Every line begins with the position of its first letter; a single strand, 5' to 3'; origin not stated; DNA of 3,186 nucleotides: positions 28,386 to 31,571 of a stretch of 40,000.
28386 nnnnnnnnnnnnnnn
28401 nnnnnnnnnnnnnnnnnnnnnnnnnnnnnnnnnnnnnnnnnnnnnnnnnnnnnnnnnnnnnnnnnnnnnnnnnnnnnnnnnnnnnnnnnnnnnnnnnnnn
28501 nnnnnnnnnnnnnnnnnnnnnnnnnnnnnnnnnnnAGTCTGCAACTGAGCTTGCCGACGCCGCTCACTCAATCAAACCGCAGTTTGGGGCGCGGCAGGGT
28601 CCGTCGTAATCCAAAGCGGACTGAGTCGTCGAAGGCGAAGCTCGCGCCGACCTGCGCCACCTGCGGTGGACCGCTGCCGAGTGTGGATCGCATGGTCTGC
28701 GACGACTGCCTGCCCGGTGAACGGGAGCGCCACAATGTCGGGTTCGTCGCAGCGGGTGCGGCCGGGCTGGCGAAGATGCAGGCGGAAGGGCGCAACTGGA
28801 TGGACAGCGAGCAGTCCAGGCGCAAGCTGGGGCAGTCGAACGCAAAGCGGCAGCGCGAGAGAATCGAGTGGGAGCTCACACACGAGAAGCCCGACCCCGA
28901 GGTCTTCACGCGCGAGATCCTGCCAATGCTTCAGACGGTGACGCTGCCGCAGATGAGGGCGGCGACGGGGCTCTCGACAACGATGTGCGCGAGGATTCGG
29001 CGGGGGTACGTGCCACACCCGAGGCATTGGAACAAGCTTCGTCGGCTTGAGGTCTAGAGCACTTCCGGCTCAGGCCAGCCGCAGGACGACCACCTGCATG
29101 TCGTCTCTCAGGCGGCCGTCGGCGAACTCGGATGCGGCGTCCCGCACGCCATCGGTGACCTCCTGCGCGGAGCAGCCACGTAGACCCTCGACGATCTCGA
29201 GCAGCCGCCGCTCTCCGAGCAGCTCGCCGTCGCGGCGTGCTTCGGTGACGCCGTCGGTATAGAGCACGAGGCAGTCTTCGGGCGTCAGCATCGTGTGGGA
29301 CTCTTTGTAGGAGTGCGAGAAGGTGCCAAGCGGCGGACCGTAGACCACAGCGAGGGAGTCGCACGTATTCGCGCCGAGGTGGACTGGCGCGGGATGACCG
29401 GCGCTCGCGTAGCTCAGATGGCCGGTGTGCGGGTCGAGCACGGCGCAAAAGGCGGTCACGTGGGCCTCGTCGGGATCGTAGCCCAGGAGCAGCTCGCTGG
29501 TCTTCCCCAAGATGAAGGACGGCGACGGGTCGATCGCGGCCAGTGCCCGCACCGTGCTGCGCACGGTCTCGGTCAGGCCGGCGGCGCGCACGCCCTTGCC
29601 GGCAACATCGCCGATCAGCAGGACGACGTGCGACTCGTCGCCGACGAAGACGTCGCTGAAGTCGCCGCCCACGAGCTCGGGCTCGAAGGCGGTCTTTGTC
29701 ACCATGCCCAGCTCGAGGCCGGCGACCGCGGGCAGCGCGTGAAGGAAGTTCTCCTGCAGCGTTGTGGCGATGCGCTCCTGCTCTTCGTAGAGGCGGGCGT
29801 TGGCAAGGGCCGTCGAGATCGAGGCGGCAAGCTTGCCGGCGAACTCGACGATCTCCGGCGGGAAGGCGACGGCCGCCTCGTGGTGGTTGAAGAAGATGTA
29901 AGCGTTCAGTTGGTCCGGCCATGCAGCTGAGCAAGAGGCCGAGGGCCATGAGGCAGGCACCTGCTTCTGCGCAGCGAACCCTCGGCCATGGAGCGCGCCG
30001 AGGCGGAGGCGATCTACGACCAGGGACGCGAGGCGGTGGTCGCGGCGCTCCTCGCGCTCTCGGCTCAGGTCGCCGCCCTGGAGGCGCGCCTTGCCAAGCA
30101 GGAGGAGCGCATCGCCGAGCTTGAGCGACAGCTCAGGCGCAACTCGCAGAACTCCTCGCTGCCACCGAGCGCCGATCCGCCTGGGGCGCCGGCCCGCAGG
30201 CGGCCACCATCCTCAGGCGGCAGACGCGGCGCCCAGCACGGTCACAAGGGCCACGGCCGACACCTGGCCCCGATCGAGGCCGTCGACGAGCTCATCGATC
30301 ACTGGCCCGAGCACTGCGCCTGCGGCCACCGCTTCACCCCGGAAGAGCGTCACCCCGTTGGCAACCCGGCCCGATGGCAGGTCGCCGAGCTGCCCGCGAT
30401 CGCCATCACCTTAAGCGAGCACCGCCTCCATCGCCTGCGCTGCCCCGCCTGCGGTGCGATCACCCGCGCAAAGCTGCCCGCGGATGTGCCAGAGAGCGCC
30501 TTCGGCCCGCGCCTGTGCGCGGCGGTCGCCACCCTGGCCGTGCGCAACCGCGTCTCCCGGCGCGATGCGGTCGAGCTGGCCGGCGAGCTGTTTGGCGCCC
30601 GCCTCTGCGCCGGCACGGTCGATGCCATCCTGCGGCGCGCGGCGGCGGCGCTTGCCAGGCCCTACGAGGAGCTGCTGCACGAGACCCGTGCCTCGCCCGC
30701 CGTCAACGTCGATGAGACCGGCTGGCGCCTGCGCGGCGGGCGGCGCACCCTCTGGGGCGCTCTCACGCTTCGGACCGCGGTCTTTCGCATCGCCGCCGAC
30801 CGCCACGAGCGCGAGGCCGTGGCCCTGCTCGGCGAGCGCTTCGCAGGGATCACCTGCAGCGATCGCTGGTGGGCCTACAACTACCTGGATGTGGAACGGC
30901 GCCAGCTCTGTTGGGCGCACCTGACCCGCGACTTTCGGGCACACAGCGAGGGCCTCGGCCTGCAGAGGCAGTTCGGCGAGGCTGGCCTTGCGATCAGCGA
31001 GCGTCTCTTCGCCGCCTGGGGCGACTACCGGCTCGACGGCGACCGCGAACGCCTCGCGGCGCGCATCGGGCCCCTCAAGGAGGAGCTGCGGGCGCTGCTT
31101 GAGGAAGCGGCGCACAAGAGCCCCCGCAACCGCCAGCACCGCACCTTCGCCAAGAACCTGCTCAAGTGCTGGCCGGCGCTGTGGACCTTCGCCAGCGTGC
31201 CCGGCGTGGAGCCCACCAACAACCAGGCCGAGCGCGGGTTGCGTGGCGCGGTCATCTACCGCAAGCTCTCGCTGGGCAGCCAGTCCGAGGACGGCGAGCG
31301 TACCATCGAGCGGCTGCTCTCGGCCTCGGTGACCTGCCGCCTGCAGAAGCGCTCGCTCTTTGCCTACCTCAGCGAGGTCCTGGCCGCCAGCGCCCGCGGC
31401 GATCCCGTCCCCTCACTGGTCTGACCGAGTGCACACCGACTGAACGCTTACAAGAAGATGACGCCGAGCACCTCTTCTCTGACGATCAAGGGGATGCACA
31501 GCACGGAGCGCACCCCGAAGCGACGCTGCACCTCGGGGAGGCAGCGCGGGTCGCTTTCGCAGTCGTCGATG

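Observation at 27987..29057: Stand-alone Cas1-family gene with Zn-ribbon/HTH C-terminal extension, and no Cas2, array or other cas genes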

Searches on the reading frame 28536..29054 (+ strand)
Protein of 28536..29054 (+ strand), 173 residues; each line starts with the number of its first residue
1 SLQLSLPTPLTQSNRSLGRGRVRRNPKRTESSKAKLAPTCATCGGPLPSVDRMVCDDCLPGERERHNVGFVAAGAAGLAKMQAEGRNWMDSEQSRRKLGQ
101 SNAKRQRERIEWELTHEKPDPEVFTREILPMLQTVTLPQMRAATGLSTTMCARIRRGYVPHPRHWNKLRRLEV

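Call 75: predict_structure(alignment_id=A4)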
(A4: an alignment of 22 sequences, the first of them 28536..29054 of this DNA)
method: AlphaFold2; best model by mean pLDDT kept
length: 173 residues; sequences in the alignment: 22
mean_pLDDT: 82.3   pTM: 0.48
mean pLDDT of the five models: 82.3, 81.6, 81.3, 79.6, 78.6
residues with pLDDT >= 90: 88; 70-90: 49; 50-70: 28; < 50: 8
segments of 3 or more residues with pLDDT < 50: 1-4, 23-26
pLDDT, mean of each block of 10 residues (from residue 1): 50 55 51 73 90 91 91 88 80 88 91 90 93 93 94 93 92 76
secondary structure, 60 per line:
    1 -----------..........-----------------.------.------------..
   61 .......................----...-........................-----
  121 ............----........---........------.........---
elements in order: H12-21 H59-83 H92-115 H121-132 H137-144 H148-155 H162-170

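Call 80: fold_search(model_id=the predicted structure, library=pdb)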
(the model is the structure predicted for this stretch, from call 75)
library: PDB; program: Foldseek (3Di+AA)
matches with E <= 10: 139; with E <= 0.001: 0
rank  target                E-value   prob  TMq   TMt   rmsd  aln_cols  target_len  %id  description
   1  8jfo_A                9.9e-01  0.57  0.21  0.21   2.6        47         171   15  Crystal structure of anti-CRISPR protein AcrIIA15 (released 2024-02-28)
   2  9lx2_A                1.4e+00  0.69  0.24  0.53   2.4        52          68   15  anti-CRISPR-associated protein, Aca11 (released 2025-11-12)
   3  6f8h_A                1.4e+00  0.20  0.19  0.30   8.5        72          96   15  antitoxin GraA (released 2019-01-30)
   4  9lx2_B                1.7e+00  0.63  0.24  0.55   2.4        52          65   15  anti-CRISPR-associated protein, Aca11 (released 2025-11-12)
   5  2h8r_B                1.7e+00  0.21  0.23  0.23  10.3        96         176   14  Hepatocyte Nuclear Factor 1b bound to DNA: MODY5 Gene Product (released 2007-06-19)
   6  2ict                  1.7e+00  0.16  0.17  0.27   7.7        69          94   19  Crystal structure of the bacterial antitoxin HigA from Escherichia coli at pH 8.5. Northeast Structural Genomics TARGET  (released 2006-09-26)
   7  3qq6_B                1.8e+00  0.44  0.25  0.52   3.1        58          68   14  The N-terminal DNA binding domain of SinR from Bacillus subtilis (released 2011-06-15)
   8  8qnl_A                1.8e+00  0.18  0.21  0.27   9.2        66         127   17  Structure of the toxin-antitoxin NatRT complex from Pseudomonas aeruginosa (released 2024-10-02)
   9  8jfu_A                2.1e+00  0.44  0.23  0.24   2.5        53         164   15  AcrIIA15 in complex with palindromic DNA substrate (released 2024-02-28)
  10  9iaq_B                2.2e+00  0.47  0.23  0.34   3.7        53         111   21  Arbitrium controls lysis-lysogeny through the activation of a small antirepressor protein in the majority of arbitrium (released 2026-01-14)
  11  8jfu_C                2.2e+00  0.44  0.23  0.28   2.4        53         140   15  AcrIIA15 in complex with palindromic DNA substrate (released 2024-02-28)
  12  8qnl_B                2.3e+00  0.21  0.22  0.31   5.4        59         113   12  Structure of the toxin-antitoxin NatRT complex from Pseudomonas aeruginosa (released 2024-10-02)
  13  6f8s_A                2.3e+00  0.15  0.18  0.30   7.4        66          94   18  Toxin-Antitoxin complex GraTA (released 2018-07-11)
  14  6f8h_C                2.3e+00  0.14  0.18  0.29   8.1        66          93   15  antitoxin GraA (released 2019-01-30)
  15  6f8s_C                2.3e+00  0.09  0.17  0.26   7.8        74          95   18  Toxin-Antitoxin complex GraTA (released 2018-07-11)
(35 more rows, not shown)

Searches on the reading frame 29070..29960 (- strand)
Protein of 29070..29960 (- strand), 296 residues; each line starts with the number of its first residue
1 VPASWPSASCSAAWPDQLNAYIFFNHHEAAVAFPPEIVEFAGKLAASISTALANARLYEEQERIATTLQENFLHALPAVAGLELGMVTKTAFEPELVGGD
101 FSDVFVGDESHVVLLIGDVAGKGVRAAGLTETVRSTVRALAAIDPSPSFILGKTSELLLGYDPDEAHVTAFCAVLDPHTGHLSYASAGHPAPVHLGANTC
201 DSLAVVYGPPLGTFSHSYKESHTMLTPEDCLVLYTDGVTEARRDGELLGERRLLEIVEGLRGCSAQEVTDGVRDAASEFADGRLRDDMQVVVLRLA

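Call 62: search_protein_families(library=pfam, proteins=[window:29070-29960:-], max_evalue=0.001)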
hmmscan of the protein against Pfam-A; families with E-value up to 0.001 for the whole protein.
window:29070-29960:- (296 aa): 1 family
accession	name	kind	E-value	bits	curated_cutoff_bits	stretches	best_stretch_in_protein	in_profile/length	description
PF07228.17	SpoIIE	-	4.5e-45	154.4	25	1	109-295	2-191/192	Stage II sporulation protein E (SpoIIE)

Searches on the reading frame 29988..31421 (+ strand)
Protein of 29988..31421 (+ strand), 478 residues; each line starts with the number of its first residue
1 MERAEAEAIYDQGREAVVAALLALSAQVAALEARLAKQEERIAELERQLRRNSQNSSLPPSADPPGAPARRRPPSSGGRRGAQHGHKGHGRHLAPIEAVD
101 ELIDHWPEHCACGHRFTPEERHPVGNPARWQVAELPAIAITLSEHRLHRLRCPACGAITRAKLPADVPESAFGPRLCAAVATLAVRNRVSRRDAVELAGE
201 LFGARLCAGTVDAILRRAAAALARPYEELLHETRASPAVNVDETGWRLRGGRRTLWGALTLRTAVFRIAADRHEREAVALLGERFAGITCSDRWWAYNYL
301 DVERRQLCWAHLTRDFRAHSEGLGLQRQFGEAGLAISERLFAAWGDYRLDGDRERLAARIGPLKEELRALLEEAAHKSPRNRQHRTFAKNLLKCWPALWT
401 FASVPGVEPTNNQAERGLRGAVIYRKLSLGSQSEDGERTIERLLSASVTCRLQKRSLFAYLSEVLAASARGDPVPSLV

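Call 62: search_protein_families(library=pfam, proteins=[window:29988-31421:+], max_evalue=0.001)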
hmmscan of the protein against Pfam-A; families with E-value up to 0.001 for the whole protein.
window:29988-31421:+ (478 aa): 3 families
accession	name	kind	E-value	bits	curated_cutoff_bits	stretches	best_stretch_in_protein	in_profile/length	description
PF03050.20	DDE_Tnp_IS66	-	6.6e-33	114.8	23.1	1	170-437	2-282/284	Transposase IS66 family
PF20042.4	DUF6444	-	7.3e-16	59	27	1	22-91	22-84/85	Family of unknown function (DUF6444)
PF13005.12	zf-IS66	-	0.00038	21.2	27.3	1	107-156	1-46/46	zinc-finger binding domain of transposase IS66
